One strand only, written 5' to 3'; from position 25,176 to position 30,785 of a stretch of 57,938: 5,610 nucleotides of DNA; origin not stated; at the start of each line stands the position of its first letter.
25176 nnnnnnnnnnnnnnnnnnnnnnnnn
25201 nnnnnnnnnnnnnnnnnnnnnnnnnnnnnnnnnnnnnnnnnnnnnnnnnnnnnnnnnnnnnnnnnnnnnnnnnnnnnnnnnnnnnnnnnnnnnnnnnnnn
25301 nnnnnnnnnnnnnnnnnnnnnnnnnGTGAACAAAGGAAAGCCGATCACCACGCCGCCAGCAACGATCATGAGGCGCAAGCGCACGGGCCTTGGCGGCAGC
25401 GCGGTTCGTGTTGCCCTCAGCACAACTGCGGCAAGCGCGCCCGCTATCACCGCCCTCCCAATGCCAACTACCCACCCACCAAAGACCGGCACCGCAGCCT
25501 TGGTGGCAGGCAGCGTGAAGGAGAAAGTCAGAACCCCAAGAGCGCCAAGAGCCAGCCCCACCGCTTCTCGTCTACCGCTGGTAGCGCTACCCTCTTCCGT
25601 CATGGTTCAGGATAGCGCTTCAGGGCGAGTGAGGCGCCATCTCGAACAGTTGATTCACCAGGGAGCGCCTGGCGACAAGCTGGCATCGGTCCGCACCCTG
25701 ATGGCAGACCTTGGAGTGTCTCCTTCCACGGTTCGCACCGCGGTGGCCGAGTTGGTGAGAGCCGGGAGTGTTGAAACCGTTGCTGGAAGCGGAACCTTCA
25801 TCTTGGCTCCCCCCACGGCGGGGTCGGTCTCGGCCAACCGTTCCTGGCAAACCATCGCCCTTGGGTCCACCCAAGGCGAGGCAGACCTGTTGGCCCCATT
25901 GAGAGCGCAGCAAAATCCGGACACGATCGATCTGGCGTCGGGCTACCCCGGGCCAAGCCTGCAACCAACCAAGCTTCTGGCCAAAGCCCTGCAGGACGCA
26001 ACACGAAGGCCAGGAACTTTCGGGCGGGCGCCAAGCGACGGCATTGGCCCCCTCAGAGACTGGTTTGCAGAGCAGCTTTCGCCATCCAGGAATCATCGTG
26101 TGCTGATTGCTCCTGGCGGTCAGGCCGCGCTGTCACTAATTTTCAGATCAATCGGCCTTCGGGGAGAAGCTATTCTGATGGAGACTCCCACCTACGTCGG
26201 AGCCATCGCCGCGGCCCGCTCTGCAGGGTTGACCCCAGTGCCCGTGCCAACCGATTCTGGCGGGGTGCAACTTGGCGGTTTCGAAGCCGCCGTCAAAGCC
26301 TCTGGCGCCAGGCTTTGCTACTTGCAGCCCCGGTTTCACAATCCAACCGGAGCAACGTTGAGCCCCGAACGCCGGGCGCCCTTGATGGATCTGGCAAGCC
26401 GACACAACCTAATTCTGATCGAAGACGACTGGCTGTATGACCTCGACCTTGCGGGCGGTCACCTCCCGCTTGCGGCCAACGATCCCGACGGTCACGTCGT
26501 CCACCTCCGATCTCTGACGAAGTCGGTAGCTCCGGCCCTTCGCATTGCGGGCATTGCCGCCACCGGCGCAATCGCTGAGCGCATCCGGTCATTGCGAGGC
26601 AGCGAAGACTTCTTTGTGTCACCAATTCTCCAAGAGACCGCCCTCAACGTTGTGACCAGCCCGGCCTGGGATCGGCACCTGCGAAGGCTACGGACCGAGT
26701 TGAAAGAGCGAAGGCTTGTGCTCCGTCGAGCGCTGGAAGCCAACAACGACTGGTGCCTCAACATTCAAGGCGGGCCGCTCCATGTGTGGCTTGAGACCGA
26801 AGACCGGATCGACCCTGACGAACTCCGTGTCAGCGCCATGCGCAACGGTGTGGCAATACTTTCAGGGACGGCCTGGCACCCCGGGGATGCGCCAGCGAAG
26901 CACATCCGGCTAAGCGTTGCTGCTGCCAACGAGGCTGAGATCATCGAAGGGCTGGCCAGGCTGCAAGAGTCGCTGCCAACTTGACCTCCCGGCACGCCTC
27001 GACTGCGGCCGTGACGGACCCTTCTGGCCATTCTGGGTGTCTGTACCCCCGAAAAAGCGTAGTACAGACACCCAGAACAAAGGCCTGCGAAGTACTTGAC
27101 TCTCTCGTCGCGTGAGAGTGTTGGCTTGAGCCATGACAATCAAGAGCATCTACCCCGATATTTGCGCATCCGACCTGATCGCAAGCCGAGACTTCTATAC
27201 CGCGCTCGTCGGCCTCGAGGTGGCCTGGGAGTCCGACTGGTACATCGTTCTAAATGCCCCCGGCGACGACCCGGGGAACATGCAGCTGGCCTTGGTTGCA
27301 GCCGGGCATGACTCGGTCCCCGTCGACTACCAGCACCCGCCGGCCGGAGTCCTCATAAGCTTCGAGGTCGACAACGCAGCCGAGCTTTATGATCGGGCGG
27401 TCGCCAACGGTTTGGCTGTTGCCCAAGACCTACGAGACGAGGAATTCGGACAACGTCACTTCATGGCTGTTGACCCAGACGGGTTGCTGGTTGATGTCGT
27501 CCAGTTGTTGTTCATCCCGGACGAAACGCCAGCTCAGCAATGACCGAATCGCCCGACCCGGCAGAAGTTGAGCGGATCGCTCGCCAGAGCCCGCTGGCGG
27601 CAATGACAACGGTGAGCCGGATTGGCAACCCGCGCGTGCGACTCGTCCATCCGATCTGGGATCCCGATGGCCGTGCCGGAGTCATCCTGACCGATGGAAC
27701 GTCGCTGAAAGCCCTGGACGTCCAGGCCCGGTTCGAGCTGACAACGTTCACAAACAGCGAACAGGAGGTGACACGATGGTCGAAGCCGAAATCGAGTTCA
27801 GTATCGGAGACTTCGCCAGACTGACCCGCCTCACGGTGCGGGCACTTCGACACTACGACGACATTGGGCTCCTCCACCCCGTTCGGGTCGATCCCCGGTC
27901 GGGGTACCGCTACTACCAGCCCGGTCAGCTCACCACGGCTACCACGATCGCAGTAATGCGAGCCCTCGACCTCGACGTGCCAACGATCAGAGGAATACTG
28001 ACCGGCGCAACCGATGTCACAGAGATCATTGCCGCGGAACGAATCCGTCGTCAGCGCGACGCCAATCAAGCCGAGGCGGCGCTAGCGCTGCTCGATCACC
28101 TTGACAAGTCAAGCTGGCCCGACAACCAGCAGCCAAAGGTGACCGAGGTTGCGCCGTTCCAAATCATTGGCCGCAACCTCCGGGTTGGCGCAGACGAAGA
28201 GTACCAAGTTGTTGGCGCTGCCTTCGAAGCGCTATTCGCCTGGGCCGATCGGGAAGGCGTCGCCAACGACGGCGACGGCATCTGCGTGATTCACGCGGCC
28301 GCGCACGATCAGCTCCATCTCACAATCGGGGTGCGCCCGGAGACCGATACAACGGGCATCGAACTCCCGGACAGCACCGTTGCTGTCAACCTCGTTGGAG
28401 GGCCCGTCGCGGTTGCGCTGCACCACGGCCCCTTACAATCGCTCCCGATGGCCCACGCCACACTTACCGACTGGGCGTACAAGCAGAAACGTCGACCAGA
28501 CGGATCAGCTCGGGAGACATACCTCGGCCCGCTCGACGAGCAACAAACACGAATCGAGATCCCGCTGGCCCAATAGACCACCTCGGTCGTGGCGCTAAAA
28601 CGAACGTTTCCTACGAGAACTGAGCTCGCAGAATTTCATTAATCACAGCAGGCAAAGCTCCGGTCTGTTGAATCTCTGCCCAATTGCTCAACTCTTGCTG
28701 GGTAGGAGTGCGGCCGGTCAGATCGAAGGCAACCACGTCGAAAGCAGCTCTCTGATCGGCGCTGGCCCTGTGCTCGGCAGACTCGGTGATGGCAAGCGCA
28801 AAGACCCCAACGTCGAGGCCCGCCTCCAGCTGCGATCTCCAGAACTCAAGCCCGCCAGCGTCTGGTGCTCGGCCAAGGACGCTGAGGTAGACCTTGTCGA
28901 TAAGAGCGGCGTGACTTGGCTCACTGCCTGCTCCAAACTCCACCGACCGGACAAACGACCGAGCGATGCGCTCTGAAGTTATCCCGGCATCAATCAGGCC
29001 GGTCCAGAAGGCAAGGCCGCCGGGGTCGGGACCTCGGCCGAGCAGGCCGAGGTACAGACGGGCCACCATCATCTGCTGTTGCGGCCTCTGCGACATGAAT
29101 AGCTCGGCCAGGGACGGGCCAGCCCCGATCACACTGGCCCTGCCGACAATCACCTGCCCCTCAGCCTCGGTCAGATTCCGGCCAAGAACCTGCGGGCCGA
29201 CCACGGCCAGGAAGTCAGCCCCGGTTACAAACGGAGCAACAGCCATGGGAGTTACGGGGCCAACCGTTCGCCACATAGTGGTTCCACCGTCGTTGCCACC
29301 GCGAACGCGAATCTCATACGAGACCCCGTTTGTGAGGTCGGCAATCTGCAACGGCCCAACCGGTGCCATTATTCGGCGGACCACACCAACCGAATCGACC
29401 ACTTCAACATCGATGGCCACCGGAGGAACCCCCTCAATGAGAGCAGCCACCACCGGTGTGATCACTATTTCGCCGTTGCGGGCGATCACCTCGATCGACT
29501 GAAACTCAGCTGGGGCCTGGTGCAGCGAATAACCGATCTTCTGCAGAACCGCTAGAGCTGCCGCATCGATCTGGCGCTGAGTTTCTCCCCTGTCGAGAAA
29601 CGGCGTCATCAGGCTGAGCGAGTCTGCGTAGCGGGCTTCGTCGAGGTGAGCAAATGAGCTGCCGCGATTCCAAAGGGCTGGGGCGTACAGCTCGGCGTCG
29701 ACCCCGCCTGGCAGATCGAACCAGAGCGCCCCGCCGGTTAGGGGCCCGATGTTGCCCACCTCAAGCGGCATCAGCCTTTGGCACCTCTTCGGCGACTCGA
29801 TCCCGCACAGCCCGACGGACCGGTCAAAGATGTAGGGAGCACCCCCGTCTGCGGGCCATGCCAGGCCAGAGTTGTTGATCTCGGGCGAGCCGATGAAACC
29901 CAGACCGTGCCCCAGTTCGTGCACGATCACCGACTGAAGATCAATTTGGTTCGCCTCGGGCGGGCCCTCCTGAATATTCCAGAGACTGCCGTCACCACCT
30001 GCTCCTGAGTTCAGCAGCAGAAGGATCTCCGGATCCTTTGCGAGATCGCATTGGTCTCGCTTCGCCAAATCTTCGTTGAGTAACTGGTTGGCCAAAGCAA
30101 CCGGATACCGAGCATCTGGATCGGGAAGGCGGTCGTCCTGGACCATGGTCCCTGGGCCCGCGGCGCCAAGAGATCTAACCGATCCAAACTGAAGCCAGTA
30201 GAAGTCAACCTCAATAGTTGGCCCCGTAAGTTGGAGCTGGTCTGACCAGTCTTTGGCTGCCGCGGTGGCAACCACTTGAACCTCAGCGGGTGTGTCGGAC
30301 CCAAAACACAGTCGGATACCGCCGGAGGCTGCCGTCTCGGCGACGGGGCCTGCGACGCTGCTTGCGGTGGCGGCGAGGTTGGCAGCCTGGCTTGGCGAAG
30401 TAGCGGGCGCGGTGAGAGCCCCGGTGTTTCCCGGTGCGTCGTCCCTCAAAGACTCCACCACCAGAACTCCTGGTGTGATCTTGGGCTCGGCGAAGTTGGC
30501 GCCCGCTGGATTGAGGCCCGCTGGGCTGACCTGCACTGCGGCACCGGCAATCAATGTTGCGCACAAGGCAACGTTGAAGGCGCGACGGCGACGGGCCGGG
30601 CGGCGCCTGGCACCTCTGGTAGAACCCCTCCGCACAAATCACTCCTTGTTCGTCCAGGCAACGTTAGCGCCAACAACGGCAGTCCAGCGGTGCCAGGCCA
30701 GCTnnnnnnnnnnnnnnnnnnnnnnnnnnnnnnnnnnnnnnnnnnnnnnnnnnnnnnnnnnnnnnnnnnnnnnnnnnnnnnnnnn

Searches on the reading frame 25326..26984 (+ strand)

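Call 44: search_protein_families(library=pfam, proteins=[window:25326-26984:+], max_evalue=0.0001)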
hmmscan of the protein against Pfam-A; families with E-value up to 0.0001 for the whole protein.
window:25326-26984:+ (552 aa): 3 families
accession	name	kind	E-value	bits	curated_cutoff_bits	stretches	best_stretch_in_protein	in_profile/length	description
PF00155.27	Aminotran_1_2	-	4.9e-24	85.6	19.7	1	199-546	2-361/361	Aminotransferase class I and II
PF00392.27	GntR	-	4.1e-12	46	27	1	100-159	3-64/64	Bacterial regulatory proteins, gntR family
PF13730.12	HTH_36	-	9.2e-05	22.6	25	0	119-147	25-53/55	Helix-turn-helix domain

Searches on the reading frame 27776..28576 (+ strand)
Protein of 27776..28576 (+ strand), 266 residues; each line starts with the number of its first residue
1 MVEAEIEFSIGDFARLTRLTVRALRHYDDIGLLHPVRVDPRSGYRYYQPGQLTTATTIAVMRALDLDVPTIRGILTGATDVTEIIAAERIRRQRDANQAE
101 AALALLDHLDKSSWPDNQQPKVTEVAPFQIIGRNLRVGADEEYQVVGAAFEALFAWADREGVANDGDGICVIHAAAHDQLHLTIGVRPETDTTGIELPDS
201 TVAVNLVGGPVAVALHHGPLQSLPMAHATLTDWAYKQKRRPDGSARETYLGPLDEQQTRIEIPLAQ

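Call 44: search_protein_families(library=pfam, proteins=[window:27776-28576:+], max_evalue=0.0001)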
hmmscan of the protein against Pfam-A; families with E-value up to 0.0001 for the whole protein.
window:27776-28576:+ (266 aa): 3 families
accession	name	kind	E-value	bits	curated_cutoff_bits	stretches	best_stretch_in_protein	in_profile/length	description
PF13411.12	MerR_1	-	8.4e-13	48.7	21.6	1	8-76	1-67/69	MerR HTH family regulatory protein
PF00376.29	MerR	-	3.1e-12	46.5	28.2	1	9-47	1-38/38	MerR family regulatory protein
PF06445.20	GyrI-like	-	1e-06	29.5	26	1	119-264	2-154/155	GyrI-like small molecule binding domain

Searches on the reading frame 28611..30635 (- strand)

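Call 44: search_protein_families(library=pfam, proteins=[window:28611-30635:-], max_evalue=0.0001)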
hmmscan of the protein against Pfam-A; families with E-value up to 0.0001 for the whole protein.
window:28611-30635:- (674 aa): 1 family
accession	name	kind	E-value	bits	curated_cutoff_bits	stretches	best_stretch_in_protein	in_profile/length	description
PF13946.11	DUF4214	-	4.9e-19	68.6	23.2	2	558-623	1-69/72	Domain of unknown function (DUF4214)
